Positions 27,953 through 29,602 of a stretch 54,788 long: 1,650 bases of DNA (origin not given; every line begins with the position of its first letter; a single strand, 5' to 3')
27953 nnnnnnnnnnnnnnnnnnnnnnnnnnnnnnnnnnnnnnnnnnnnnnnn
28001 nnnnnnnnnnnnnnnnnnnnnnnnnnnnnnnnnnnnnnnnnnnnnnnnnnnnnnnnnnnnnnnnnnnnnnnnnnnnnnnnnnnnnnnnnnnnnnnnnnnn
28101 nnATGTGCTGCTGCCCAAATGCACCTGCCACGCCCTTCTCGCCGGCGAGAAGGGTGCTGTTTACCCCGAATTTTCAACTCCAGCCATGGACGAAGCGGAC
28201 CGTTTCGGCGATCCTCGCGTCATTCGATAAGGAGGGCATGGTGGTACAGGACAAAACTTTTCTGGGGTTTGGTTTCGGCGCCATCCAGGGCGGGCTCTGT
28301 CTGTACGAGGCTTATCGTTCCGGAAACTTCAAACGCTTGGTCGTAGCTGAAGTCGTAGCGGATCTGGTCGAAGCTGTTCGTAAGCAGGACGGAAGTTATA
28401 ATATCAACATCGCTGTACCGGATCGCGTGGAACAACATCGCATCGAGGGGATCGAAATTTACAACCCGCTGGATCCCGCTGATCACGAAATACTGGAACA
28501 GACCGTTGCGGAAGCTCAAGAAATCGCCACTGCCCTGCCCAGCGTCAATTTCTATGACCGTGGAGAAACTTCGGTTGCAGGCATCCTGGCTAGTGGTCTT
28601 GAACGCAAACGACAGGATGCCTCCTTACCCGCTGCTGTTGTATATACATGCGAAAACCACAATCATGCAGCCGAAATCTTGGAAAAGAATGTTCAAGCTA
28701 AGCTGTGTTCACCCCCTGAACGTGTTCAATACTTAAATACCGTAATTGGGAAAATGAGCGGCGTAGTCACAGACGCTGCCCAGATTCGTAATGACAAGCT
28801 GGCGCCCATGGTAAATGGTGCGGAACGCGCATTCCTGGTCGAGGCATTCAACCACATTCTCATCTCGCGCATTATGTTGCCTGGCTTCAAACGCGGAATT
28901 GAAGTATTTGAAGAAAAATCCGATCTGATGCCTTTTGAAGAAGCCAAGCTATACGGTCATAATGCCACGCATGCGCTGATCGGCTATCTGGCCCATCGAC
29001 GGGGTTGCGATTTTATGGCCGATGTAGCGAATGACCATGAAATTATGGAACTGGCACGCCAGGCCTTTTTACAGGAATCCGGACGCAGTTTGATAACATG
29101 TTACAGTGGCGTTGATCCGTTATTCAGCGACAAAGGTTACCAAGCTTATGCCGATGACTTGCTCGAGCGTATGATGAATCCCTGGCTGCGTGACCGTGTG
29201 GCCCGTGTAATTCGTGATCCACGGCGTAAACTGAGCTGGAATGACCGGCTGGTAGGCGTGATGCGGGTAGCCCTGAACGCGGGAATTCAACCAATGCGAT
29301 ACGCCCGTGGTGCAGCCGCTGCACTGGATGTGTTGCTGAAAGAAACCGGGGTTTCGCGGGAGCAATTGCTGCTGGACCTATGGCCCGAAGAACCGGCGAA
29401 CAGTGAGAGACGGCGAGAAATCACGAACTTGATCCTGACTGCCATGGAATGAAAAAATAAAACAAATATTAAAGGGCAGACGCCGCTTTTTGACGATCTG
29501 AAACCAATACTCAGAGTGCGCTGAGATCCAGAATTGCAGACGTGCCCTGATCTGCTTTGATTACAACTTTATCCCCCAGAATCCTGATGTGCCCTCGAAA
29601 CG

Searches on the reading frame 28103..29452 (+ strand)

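Call 53: search_protein_families(library=pfam, proteins=[window:28103-29452:+])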
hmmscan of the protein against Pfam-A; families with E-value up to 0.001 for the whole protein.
window:28103-29452:+ (449 aa): 2 families
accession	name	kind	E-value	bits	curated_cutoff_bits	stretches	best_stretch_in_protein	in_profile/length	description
PF08125.19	Mannitol_dh_C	-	1.5e-19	70.7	30.7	1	274-409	1-126/190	Mannitol dehydrogenase C-terminal domain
PF01232.29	Mannitol_dh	-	5.5e-07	30.2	27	1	54-222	4-158/199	Mannitol dehydrogenase Rossmann domain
